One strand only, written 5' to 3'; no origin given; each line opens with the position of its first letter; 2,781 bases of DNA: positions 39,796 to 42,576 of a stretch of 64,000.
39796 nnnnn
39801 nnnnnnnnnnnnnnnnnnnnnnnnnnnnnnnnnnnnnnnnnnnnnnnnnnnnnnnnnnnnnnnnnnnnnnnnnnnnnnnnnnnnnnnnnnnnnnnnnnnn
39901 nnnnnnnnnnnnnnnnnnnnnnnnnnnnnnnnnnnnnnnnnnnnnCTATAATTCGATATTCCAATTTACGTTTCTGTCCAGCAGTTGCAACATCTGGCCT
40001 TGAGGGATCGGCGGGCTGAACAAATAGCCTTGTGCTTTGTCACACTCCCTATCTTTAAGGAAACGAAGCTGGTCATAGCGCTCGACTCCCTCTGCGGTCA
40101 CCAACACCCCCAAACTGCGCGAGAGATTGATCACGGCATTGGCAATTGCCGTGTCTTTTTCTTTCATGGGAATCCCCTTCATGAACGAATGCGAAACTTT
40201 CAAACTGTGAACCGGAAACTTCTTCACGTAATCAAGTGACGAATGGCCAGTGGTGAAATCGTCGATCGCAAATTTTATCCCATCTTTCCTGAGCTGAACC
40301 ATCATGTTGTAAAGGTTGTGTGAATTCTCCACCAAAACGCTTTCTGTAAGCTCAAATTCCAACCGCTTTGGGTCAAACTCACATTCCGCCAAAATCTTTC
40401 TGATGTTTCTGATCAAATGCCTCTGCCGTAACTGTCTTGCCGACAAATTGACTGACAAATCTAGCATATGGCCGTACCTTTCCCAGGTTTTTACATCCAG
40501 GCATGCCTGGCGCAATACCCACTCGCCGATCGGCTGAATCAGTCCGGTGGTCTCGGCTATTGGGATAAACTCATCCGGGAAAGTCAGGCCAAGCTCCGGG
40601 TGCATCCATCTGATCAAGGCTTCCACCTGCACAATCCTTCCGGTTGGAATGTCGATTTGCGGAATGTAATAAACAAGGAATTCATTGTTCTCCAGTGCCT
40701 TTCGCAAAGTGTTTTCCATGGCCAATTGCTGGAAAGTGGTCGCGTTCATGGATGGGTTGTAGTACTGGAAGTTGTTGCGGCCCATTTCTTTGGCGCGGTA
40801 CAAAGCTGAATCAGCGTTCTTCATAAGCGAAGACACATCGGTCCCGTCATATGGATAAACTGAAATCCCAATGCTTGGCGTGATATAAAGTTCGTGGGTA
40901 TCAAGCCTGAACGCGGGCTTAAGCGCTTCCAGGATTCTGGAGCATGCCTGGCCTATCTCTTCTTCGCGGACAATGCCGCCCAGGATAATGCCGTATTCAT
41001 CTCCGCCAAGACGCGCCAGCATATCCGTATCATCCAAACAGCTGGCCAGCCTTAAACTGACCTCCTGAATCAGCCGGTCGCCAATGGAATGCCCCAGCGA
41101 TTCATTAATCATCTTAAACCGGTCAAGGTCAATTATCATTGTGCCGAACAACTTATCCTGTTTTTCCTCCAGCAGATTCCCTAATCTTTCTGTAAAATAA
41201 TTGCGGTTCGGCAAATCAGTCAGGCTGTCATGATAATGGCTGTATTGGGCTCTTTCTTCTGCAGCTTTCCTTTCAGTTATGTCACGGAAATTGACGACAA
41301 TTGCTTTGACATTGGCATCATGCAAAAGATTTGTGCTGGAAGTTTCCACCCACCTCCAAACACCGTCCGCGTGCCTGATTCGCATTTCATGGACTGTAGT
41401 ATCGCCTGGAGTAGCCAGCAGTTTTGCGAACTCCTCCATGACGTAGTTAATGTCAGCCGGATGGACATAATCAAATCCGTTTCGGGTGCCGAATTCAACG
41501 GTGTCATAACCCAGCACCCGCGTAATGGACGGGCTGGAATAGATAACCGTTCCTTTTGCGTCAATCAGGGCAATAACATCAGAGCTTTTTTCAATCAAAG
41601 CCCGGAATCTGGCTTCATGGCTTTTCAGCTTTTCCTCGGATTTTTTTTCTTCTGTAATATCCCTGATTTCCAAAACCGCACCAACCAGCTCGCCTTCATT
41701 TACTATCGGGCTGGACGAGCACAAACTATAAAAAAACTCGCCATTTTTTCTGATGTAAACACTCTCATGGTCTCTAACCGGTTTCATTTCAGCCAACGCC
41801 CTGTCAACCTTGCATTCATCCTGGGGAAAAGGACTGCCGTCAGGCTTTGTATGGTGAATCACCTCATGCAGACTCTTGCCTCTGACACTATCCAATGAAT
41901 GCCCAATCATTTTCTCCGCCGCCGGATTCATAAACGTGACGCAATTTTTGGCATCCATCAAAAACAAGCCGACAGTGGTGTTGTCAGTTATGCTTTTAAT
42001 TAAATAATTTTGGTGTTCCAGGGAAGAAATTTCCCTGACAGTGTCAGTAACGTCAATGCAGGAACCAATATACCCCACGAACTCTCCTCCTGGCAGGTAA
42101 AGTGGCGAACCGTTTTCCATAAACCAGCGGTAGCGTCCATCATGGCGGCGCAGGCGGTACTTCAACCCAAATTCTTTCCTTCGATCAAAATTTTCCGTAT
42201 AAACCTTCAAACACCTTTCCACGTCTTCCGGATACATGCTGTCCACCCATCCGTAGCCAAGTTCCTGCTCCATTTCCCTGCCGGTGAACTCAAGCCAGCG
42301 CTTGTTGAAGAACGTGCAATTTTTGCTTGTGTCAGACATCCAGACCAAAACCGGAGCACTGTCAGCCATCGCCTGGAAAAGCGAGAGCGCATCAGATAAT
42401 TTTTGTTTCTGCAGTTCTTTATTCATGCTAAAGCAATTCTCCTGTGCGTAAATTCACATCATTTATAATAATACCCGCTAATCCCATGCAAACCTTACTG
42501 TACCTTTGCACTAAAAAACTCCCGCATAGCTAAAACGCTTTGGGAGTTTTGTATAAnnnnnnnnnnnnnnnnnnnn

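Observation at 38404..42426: Membrane-embedded FNR-type oxidoreductase abutting a convergent PAS3-GGDEF-EAL gene with zero spacing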

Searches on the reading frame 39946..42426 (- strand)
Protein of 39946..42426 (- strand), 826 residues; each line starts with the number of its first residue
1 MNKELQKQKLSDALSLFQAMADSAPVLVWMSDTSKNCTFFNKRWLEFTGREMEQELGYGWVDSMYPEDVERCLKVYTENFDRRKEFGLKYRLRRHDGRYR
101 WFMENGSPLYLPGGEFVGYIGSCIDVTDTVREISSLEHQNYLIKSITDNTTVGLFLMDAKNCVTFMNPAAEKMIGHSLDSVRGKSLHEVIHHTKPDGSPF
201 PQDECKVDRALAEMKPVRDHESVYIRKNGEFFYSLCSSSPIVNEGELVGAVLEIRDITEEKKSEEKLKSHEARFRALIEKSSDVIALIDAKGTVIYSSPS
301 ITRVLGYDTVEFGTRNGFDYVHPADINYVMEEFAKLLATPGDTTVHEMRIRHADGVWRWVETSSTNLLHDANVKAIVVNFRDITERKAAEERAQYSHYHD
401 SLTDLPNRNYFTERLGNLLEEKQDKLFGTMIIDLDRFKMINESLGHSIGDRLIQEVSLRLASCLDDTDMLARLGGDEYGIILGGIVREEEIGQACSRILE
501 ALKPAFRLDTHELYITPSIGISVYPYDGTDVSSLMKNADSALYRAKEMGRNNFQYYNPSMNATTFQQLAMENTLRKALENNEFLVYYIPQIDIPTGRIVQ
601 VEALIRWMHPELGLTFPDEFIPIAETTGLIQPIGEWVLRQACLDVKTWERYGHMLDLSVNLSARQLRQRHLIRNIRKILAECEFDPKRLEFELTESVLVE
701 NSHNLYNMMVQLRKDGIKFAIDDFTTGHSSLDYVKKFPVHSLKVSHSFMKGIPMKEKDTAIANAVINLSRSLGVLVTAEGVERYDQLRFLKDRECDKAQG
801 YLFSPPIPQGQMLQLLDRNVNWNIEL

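Call 4: search_protein_families(library=pfam, proteins=[window:39946-42426:-], max_evalue=0.1)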
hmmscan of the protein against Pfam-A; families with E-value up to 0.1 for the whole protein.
window:39946-42426:- (826 aa): 11 families
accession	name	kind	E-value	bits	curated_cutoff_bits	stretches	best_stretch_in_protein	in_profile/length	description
PF00563.25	EAL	-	4.9e-68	229.4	31.3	1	572-806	2-236/236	EAL domain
PF00990.26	GGDEF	-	1.8e-46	158.3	23.8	1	398-552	2-161/161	Diguanylate cyclase, GGDEF domain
PF00989.32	PAS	-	4e-37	127.1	22.6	3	144-257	4-113/113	PAS fold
PF08447.18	PAS_3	-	1e-35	122.3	25.6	3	294-374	1-81/89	PAS fold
PF13426.13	PAS_9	-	1.5e-35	122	27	3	153-259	3-103/103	PAS domain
PF08448.16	PAS_4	-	5.9e-27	94.5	23.1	3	148-261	2-109/110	PAS fold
PF13188.13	PAS_8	-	6.3e-20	70.8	21.8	3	16-69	2-55/65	PAS domain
PF12860.13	PAS_7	-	1.5e-07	32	27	1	149-265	3-115/115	PAS fold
PF14598.12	PAS_11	-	0.014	15.8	25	0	294-366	14-85/109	PAS domain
PF13596.12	PAS_10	-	0.041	15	22.1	0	144-258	2-106/106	PAS domain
PF21370.4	PAS_GdpP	-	0.045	14.6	27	0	152-191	14-51/90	Cyclic-di-AMP phosphodiesterase GdpP-like, PAS domain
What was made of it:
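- Checked: Minus-strand protein (call 4): three PAS domains (about residues 16-136, 144-257, 269-392), GGDEF 398-552 (E=1.8e-46) and EAL 572-806 (E=4.9e-68).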

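Call 5: search_protein_families(library=ncbifam, proteins=[window:39946-42426:-], max_evalue=0.1)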
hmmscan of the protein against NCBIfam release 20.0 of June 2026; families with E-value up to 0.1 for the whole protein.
window:39946-42426:- (826 aa): 53 families (the best 25 are shown)
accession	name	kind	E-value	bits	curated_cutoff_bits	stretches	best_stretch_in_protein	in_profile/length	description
NF045675.1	PhdiestaseDibA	equivalog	1.6e-142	476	980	1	258-811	64-620/623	phosphodiesterase DibA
NF053781.1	cdiGMPphdstlr2612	equivalog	5.2e-135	451.7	1600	2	255-817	698-1266/1268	Tlr1612 family c-di-GMP phosphodiesterase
NF007474.0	PRK10060.1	equivalog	8.4e-120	400.9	782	1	377-817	217-655/663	cyclic di-GMP phosphodiesterase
NF052458.1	PhdiestGepA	equivalog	6.7e-101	338.8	1200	1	374-809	401-834/840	phosphodiesterase GepA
NF008467.0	PRK11359.1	equivalog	1.9e-100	337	857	2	399-812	378-788/800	oxygen-sensing cyclic-di-GMP phosphodiesterase DosP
NF007298.0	PRK09776.1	equivalog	9.7e-98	328.4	1135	3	375-813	662-1103/1111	diguanylate cyclase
NF008807.1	PRK11829.1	equivalog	7.6e-81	272.1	733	1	387-812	233-658/670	biofilm formation regulator HmsP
TIGR00229.1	sensory_box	domain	2.5e-58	195.6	22.9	3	269-392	2-125/126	PAS domain S-box protein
NF052596.1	RR_EAL_PvrR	equivalog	1e-49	169.3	580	1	566-821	139-394/398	response regulator cyclic di-GMP phosphodiesterase PvrR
NF007839.0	PRK10551.1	equivalog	2e-46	158.6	461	1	571-818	265-512/518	cyclic di-GMP phosphodiesterase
NF007423.1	PRK09966.1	equivalog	9e-42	143.3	325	1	395-546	237-390/390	diguanylate cyclase DgcN/YfiN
TIGR00254.1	GGDEF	domain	3.9e-37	127.5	37.4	1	397-555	5-166/168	diguanylate cyclase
NF045673.1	c-di-GMPRcptLapD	equivalog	1.2e-34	119.7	1020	1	385-808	224-646/647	cyclic di-GMP receptor LapD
NF008281.1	PRK11059.1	equivalog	1.4e-33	116.1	663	1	398-807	222-630/633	RNase E specificity factor CsrD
NF038266.1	diguan_SiaD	equivalog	7.1e-33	114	290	1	394-552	91-251/252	biofilm regulation diguanylate cyclase SiaD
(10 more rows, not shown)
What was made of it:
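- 39946..42426 (-): PAS-PAS-PAS-GGDEF-EAL protein, 826 aa. PAS1 42381-42019, PAS2 41997-41656, PAS3 41622-41251, GGDEF 41235-40771, EAL 40713-40009. Calls 4 and 5.
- Closest known: PAS-GGDEF-EAL enzymes such as DibA, PdeR/PRK10060 and DosP. Same: The best NCBIfam match is DibA, E=1.6e-142, which is below that model's cut-off (call 5).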

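Call 43: find_related_loci(query=window:39946-42426:-, collection=metagenome_contigs, flank=4000)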
Query window:39946-42426:- (826 aa) in metagenome_contigs; peptide patterns used: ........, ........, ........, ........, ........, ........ (x = any residue, [..] = any of these).
154 stretches matched a pattern; 25 encode a relative of the query (tblastn E <= 1e-3); 25 distinct loci.
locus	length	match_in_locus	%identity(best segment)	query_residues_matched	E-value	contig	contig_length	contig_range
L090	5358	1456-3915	70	4-822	0e+0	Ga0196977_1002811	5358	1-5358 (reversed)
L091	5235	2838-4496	41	257-808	1e-143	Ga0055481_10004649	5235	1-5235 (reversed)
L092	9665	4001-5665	42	254-807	4e-141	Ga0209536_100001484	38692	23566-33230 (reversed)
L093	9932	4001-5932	37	166-807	1e-125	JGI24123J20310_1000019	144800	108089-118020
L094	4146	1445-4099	36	268-816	8e-115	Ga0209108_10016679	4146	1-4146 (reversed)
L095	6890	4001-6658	37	268-816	2e-112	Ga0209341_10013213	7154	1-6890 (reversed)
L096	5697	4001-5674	37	259-807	2e-108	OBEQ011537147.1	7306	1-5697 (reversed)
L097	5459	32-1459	39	346-816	8e-106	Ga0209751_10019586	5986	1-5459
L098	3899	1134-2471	39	368-816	5e-102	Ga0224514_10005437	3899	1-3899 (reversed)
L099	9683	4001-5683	36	261-819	4e-100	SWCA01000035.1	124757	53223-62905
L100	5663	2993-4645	35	256-807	2e-99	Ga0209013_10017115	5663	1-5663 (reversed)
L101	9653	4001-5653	35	256-807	3e-99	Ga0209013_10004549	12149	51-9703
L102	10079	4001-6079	30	113-805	6e-98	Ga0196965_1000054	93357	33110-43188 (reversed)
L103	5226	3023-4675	35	256-807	1e-97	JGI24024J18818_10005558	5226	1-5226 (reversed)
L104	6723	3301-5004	35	256-815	2e-96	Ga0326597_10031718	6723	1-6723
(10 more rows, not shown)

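Call 64: list_cluster_members(proteins=[P0001, window:39946-42426:-])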
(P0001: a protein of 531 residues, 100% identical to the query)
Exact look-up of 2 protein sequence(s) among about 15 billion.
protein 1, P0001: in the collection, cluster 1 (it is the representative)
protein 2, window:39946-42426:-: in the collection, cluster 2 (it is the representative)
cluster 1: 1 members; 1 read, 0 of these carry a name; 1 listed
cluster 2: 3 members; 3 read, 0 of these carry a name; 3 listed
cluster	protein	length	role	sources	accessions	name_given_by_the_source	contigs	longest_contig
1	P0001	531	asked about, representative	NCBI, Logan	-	-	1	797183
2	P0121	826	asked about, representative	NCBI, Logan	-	-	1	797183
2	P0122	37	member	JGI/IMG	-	-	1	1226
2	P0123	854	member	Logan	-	-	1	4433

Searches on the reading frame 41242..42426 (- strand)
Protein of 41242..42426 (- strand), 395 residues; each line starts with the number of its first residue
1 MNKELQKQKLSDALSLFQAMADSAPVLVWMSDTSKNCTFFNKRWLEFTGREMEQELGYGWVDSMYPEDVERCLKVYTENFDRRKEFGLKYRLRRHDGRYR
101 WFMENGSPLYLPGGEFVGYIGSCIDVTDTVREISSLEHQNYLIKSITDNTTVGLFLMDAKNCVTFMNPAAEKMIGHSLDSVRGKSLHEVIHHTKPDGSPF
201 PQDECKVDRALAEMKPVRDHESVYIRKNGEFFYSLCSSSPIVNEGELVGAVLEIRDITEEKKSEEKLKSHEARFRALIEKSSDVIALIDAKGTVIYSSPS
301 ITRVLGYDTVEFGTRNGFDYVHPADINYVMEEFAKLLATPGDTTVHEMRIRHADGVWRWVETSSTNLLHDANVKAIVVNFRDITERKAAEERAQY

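Call 46: search_solved_structures(query=window:41242-42426:-, max_evalue=0.001, show_alignments=0)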
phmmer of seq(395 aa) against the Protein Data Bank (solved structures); distinct sequences matched with E-value up to 0.001: 39.
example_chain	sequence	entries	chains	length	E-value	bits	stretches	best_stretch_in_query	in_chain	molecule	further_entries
3mr0_A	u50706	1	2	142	1.9e-09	39.9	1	16-136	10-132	Sensory box histidine kinase/response regulator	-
9ofu_A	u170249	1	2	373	1.2e-07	33.9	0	296-373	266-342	Hypoxia-inducible factor 1-alpha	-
44hp_A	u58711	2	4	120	2.1e-07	33.2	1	303-385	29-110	Ahr homolog spineless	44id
7vna_A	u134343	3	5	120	5e-07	31.9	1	303-385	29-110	Ahr homolog spineless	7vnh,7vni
9of0_A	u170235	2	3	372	6.5e-07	31.5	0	295-374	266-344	Endothelial PAS domain-containing protein 1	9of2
4zpr_B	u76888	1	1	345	9.9e-07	30.9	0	296-373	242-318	Hypoxia-inducible factor 1-alpha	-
5y7y_B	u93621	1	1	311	1.1e-06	30.8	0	294-366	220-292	Aryl hydrocarbon receptor nuclear translocator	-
8vhg_A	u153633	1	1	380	2.3e-06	29.7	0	268-332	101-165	Endothelial PAS domain-containing protein 1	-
7y04_E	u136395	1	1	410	4.3e-06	28.8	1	303-390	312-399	Aryl hydrocarbon receptor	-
6e3t_B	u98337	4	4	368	4.3e-06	28.8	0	276-332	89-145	Endothelial PAS domain-containing protein 1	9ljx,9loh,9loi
4zp4_B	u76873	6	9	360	4.5e-06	28.8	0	276-332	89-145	Endothelial PAS domain-containing protein 1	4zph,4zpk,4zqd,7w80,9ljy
8qmo_D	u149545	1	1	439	4.6e-06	28.7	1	304-390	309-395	Aryl hydrocarbon receptor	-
5xgb_A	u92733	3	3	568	4.6e-06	28.7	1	153-267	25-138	Uncharacterized protein | Uncharacterized protein PA0861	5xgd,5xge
7zub_D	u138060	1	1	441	4.7e-06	28.7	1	304-390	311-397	Aryl hydrocarbon receptor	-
9of0_B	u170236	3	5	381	5.2e-06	28.6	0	294-367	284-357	Aryl hydrocarbon receptor nuclear translocator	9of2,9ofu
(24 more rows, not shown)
